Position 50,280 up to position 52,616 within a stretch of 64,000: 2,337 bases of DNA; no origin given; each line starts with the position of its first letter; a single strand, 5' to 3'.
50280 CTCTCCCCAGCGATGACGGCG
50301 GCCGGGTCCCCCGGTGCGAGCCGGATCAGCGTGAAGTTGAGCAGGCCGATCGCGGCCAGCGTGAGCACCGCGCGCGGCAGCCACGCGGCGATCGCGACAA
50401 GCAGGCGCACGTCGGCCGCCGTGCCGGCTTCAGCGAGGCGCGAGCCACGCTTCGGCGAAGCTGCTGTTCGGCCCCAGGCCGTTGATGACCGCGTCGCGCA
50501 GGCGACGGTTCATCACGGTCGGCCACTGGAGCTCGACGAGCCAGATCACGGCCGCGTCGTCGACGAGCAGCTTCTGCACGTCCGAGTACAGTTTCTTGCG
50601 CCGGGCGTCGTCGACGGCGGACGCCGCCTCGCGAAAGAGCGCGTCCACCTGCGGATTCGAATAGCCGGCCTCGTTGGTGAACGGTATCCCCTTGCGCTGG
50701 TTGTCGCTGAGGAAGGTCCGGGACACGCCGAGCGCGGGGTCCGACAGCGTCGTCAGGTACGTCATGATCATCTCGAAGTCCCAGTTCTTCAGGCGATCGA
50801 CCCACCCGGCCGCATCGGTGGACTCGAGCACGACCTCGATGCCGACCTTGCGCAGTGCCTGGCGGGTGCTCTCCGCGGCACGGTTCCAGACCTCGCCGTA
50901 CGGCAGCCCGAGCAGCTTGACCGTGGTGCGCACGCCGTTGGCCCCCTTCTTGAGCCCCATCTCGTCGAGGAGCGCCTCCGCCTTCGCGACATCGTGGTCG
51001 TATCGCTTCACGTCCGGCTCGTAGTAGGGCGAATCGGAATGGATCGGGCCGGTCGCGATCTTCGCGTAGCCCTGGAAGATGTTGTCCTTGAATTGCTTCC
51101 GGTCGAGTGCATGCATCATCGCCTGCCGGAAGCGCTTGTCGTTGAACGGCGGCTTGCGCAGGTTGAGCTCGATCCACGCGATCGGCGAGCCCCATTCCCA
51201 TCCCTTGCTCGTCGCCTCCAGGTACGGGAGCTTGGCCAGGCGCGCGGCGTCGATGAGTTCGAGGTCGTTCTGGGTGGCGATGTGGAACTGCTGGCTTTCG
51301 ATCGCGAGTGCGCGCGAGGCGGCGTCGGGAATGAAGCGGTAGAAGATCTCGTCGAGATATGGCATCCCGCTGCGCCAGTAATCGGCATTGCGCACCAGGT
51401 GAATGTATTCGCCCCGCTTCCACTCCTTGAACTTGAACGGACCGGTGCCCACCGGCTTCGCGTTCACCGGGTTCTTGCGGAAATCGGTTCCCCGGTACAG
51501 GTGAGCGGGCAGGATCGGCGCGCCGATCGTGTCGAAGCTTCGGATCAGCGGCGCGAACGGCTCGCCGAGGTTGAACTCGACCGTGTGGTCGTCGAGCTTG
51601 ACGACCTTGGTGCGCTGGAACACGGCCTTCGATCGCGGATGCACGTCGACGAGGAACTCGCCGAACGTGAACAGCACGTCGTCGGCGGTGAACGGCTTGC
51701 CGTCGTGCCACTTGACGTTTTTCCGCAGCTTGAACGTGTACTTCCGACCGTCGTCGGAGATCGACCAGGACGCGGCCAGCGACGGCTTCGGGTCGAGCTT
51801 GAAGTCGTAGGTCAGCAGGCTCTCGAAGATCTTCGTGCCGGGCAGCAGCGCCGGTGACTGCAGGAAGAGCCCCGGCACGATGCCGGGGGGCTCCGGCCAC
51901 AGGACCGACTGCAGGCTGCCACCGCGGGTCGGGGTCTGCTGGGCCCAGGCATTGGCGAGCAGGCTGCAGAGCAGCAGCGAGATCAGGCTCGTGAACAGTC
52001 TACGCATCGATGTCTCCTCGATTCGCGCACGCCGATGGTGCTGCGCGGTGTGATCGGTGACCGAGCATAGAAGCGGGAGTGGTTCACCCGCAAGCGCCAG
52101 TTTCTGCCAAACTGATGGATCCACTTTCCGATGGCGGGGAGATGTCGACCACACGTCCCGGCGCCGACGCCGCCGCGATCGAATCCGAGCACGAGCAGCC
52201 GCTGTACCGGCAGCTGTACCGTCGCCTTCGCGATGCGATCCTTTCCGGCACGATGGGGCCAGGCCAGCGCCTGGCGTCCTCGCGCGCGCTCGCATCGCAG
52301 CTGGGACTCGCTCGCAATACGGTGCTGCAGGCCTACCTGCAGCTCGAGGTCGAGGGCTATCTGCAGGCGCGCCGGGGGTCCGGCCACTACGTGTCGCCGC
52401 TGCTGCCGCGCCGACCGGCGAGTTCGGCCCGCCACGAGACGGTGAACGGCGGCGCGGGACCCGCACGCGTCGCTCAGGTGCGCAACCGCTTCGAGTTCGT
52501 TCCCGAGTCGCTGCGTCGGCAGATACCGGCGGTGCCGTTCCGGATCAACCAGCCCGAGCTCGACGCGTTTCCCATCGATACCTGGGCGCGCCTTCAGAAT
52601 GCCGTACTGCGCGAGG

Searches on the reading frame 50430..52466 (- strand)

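Call 59: search_protein_families(library=pfam, proteins=[window:50430-52466:-], max_evalue=0.00001)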
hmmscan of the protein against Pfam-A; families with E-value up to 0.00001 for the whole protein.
window:50430-52466:- (678 aa): 1 family
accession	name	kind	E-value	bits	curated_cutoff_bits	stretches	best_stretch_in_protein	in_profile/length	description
PF00496.27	SBP_bac_5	-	2.4e-94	316.9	32.4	1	226-590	2-365/368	Bacterial extracellular solute-binding proteins, family 5 Middle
